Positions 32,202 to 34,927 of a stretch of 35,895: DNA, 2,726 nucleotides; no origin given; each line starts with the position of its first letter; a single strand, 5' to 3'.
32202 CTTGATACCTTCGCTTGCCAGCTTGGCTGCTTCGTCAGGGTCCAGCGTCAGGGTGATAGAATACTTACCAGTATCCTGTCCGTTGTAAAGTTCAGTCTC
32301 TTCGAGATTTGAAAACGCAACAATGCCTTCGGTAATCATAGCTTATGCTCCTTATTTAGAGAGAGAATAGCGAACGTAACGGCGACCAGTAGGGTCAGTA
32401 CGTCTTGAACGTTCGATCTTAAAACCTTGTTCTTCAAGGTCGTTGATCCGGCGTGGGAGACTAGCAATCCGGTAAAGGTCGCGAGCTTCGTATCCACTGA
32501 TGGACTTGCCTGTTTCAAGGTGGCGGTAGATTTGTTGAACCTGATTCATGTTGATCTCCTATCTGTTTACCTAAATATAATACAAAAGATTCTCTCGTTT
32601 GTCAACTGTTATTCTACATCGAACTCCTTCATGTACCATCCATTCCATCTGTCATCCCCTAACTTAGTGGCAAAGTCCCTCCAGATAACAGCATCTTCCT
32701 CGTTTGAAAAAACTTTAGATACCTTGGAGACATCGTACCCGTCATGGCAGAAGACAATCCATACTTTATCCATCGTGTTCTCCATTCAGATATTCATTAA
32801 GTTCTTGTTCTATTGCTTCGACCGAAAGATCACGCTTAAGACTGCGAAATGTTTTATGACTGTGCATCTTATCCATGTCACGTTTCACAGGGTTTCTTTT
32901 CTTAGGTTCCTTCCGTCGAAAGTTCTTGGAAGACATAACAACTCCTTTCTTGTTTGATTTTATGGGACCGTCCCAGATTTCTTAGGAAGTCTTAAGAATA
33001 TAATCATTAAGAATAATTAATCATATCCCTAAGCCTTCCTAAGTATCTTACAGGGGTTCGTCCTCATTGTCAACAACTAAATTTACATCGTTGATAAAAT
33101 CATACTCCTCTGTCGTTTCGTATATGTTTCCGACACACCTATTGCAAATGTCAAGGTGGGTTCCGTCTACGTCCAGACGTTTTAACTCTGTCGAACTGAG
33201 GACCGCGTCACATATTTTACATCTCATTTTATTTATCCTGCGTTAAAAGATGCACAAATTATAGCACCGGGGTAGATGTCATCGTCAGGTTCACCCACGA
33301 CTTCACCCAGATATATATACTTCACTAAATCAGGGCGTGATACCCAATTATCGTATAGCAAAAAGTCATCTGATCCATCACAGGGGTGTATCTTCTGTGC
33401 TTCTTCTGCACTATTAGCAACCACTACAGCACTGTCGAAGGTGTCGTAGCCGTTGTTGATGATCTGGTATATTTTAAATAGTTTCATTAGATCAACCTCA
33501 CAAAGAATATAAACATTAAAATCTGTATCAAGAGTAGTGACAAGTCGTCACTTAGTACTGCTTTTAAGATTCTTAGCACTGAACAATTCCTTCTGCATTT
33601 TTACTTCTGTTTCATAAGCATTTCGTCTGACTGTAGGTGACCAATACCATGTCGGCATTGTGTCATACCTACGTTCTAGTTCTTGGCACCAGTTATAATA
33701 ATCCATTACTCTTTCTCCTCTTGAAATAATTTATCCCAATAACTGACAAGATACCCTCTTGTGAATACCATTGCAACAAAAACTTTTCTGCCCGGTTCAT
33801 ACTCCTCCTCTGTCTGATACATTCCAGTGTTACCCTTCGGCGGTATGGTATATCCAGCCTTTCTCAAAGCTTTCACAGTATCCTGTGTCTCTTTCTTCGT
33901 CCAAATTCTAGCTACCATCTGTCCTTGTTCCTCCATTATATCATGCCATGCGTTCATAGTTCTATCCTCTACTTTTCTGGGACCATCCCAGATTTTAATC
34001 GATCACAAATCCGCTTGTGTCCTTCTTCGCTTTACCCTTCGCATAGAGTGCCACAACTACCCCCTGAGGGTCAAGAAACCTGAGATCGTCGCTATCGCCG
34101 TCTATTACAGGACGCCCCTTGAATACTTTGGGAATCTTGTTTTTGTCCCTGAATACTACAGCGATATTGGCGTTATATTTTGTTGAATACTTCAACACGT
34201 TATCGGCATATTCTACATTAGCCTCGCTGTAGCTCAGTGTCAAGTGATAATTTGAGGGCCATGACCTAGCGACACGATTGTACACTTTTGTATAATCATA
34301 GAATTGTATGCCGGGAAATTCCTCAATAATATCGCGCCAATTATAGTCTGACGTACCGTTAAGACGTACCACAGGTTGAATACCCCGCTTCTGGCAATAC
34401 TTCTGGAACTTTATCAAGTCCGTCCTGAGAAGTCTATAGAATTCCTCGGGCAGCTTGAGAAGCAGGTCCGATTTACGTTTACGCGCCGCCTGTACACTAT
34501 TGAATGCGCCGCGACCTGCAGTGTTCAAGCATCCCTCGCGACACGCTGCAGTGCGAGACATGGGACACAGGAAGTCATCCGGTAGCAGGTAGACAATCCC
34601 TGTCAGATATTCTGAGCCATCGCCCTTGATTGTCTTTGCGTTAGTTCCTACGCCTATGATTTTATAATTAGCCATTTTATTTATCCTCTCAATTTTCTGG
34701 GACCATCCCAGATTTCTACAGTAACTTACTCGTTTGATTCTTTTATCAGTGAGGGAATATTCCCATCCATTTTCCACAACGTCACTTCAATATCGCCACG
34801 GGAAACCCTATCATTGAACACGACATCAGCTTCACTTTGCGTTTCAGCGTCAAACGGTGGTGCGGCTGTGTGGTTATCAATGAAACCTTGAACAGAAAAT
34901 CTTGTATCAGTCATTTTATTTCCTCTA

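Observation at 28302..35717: A 23-bp palindrome-centred element occurs six times, only in intergenic gaps of the leftward arm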

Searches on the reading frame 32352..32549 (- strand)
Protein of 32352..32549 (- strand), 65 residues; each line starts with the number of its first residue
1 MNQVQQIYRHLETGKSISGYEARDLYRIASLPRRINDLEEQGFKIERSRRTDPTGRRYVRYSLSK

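Call 52: search_protein_families(library=pfam, proteins=[window:32352-32549:-], max_evalue=0.1)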
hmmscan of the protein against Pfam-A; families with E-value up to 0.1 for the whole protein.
window:32352-32549:- (65 aa): 1 family
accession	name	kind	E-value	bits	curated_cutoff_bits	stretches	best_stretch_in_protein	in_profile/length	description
PF14090.12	HTH_39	-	8.8e-15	54.8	21.3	1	3-64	2-68/70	Winged helix-turn-helix domain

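Call 53: search_protein_families(library=phrogs, proteins=[window:32352-32549:-], max_evalue=0.01)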
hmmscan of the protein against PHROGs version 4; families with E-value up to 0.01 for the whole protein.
window:32352-32549:- (65 aa): 1 family
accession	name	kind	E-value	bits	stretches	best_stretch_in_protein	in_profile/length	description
phrog_4973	-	unknown function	4.6e-15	56.8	1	1-64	67-131/149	-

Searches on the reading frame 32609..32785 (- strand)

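Call 52: search_protein_families(library=pfam, proteins=[window:32609-32785:-], max_evalue=0.1)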
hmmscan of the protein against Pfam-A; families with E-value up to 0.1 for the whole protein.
window:32609-32785:- (58 aa): 0 families

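Call 53: search_protein_families(library=phrogs, proteins=[window:32609-32785:-], max_evalue=0.01)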
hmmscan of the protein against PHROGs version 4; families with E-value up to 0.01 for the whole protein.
window:32609-32785:- (58 aa): 1 family
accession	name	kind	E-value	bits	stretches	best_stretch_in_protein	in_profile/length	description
phrog_10284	-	unknown function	0.00029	22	1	4-45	2-43/61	-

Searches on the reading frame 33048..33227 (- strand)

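Call 52: search_protein_families(library=pfam, proteins=[window:33048-33227:-], max_evalue=0.1)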
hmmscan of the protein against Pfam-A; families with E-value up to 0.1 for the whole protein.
window:33048-33227:- (59 aa): 2 families
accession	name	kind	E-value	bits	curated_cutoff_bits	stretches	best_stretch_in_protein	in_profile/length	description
PF13453.11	Zn_ribbon_TFIIB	-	0.024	14.5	22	1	13-33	7-27/41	Transcription factor zinc-finger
PF09963.14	DUF2197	-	0.062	14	22.2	0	2-41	4-47/56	Uncharacterized protein conserved in bacteria (DUF2197)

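Call 53: search_protein_families(library=phrogs, proteins=[window:33048-33227:-], max_evalue=0.01)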
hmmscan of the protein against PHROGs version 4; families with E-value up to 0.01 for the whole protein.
window:33048-33227:- (59 aa): 2 families
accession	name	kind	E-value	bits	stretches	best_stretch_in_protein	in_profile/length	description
phrog_4959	-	unknown function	0.0035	17.9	1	3-39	13-49/160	-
phrog_23358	-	unknown function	0.0037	18.7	1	1-44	1-44/58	-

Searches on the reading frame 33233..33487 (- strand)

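Call 52: search_protein_families(library=pfam, proteins=[window:33233-33487:-], max_evalue=0.1)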
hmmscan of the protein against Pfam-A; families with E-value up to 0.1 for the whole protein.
window:33233-33487:- (84 aa): 0 families

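Call 53: search_protein_families(library=phrogs, proteins=[window:33233-33487:-], max_evalue=0.01)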
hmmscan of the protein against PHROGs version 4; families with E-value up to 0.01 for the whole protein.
window:33233-33487:- (84 aa): 1 family
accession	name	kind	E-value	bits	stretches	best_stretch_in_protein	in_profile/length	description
phrog_5444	-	unknown function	5e-12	47.5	1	1-84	1-82/82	-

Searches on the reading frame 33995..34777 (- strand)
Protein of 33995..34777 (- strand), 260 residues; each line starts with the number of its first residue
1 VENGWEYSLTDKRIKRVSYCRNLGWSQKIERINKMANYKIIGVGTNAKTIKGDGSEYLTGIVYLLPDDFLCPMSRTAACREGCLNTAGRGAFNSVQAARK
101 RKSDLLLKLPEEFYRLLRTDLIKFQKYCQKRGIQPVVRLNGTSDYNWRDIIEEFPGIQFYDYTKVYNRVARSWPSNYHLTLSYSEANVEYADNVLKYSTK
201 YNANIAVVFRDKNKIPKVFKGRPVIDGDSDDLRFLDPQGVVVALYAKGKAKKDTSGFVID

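Call 9: search_protein_families(library=pfam, proteins=[window:33995-34777:-], max_evalue=0.01)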
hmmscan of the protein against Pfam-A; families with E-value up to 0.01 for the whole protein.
window:33995-34777:- (260 aa): 1 family
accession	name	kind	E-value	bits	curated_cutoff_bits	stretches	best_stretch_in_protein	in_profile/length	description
PF17338.8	GP88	-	5.8e-48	164.2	24.4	1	45-259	6-228/230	Gene product 88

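Call 10: search_protein_families(library=phrogs, proteins=[window:33995-34777:-], max_evalue=0.001)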
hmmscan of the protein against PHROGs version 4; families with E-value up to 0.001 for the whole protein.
window:33995-34777:- (260 aa): 2 families
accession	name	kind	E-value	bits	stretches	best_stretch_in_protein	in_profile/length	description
phrog_1617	-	unknown function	7.3e-70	236.2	1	25-259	26-270/273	-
phrog_1392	-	unknown function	3.2e-09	37.5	1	56-214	65-231/296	-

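Call 64: search_solved_structures(query=window:33995-34675:-, max_evalue=1)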
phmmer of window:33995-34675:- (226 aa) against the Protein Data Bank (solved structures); distinct sequences matched with E-value up to 1: 1.
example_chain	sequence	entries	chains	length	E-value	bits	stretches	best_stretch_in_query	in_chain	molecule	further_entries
6w90_A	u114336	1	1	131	0.84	12.4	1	72-123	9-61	NTF2 fold protein loop-helix-loop design NT-9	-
